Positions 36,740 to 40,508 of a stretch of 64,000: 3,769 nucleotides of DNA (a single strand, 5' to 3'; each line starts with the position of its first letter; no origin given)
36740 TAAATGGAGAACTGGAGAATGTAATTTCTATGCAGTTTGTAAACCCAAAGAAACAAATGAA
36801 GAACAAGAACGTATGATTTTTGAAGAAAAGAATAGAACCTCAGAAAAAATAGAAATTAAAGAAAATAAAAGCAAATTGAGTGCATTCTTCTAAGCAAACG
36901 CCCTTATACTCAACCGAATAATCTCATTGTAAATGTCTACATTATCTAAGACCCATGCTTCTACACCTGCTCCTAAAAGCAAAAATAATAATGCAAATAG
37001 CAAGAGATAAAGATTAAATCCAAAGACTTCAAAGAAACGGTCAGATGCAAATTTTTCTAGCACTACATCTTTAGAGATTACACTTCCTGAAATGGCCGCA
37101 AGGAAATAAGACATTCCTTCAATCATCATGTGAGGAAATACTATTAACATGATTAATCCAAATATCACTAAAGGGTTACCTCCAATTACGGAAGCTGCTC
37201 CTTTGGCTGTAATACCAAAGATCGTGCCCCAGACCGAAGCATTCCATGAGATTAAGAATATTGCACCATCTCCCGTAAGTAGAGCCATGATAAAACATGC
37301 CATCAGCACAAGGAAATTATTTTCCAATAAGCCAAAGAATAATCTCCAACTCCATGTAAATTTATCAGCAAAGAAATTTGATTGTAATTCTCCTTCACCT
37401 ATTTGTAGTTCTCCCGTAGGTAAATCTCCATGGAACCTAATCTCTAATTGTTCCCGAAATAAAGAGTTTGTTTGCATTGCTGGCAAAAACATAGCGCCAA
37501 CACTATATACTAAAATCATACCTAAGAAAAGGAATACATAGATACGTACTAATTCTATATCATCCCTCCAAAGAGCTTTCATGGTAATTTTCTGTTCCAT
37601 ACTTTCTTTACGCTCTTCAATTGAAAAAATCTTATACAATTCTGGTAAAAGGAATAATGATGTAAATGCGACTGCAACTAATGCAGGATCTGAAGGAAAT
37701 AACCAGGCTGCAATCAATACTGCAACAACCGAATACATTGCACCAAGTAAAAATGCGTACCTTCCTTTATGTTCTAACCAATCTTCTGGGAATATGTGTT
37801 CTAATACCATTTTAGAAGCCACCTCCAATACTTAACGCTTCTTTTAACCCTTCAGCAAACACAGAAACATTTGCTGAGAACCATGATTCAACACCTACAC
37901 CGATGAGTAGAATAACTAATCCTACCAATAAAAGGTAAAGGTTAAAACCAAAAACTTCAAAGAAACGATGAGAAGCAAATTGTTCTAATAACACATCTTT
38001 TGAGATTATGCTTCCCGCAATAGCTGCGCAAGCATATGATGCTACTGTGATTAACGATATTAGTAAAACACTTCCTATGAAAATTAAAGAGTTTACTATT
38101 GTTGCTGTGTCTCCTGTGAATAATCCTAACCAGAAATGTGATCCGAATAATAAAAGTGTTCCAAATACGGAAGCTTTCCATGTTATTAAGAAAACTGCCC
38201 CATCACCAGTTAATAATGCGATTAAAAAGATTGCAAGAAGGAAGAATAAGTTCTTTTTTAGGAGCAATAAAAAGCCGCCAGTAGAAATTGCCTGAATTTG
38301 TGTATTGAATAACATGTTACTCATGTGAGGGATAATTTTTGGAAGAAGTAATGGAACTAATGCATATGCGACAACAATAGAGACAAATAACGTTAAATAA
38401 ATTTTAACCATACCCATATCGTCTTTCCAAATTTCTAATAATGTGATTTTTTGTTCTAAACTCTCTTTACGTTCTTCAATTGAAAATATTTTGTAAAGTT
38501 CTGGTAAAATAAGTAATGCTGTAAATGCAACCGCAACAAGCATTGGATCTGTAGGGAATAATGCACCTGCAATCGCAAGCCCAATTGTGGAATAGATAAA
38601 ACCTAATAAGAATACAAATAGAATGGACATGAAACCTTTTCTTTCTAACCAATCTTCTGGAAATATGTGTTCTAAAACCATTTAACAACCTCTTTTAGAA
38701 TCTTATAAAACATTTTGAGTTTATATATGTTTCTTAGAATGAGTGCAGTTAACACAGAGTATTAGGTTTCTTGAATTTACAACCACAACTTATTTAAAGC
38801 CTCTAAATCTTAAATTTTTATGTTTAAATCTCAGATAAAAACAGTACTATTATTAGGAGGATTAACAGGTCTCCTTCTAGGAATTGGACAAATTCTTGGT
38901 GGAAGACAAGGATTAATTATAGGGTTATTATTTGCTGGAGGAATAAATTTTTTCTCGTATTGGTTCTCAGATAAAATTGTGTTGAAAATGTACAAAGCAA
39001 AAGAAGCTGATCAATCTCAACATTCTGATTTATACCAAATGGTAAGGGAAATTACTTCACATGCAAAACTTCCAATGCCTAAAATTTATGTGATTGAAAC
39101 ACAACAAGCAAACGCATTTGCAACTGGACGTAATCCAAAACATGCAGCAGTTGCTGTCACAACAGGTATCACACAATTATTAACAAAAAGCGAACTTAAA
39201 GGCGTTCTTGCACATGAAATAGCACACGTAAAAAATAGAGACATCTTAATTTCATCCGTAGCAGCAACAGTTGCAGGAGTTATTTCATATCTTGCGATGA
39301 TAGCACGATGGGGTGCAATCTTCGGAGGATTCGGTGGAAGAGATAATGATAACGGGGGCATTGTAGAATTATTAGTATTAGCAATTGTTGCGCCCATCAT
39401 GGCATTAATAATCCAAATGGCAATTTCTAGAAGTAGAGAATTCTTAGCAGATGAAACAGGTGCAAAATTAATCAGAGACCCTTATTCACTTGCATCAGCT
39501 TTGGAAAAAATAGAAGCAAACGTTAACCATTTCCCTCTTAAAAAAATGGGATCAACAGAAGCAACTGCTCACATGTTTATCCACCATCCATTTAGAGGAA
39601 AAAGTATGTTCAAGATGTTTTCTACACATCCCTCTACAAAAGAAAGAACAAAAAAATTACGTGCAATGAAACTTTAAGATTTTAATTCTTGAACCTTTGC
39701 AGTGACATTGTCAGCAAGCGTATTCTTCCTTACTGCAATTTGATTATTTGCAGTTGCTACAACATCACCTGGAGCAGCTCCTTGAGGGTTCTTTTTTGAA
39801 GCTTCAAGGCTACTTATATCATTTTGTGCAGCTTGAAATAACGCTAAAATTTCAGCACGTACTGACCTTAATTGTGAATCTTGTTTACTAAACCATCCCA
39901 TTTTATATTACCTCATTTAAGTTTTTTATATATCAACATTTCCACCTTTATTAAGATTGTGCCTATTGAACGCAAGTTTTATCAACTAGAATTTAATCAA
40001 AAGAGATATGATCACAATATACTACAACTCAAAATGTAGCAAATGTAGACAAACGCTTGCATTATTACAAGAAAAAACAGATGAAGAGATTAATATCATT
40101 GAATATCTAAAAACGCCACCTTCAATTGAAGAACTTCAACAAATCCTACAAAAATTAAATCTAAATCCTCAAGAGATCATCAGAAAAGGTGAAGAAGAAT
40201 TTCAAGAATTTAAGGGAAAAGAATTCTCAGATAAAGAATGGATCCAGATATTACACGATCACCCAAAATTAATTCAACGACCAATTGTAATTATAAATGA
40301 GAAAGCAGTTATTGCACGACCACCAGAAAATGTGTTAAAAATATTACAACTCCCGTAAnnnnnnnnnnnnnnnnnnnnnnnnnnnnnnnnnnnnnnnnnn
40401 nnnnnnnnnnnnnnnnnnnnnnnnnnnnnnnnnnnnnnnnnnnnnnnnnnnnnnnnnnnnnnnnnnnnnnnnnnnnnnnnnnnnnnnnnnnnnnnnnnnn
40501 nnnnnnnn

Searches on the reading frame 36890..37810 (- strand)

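Call 69: search_protein_families(library=pfam, proteins=[window:36890-37810:-], max_evalue=0.001)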
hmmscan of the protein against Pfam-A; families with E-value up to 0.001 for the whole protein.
window:36890-37810:- (306 aa): 1 family
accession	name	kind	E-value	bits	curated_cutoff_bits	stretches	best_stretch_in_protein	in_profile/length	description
PF01944.22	SpoIIM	-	8.2e-08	32.8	26.9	1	94-287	4-161/163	Stage II sporulation protein M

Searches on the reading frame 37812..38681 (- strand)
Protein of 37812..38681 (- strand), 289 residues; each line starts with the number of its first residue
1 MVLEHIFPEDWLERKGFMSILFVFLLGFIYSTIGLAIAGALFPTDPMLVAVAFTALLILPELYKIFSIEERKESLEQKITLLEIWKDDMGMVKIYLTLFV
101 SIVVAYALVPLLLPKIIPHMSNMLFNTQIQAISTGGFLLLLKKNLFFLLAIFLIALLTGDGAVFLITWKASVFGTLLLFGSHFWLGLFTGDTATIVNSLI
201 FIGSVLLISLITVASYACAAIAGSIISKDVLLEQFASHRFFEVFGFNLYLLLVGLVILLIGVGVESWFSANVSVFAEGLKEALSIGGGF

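Call 69: search_protein_families(library=pfam, proteins=[window:37812-38681:-], max_evalue=0.001)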
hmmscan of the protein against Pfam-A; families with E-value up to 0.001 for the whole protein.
window:37812-38681:- (289 aa): 1 family
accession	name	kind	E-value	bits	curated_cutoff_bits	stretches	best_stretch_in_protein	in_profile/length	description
PF11992.13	TgpA_N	-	0.00034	20.1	30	1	10-127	93-191/333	TgpA N-terminal domain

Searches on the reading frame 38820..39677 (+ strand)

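Call 69: search_protein_families(library=pfam, proteins=[window:38820-39677:+], max_evalue=0.001)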
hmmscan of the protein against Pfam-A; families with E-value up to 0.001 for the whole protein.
window:38820-39677:+ (285 aa): 1 family
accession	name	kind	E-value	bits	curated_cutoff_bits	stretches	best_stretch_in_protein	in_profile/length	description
PF01435.24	Peptidase_M48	-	5.9e-35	121.2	20.3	1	67-283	3-185/186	Peptidase family M48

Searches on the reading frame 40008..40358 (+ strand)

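Call 69: search_protein_families(library=pfam, proteins=[window:40008-40358:+], max_evalue=0.001)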
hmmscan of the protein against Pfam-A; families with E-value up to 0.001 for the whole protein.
window:40008-40358:+ (116 aa): 1 family
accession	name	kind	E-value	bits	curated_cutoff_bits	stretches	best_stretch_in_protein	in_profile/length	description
PF03960.21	ArsC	-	4.9e-15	56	24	1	5-112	1-79/79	ArsC family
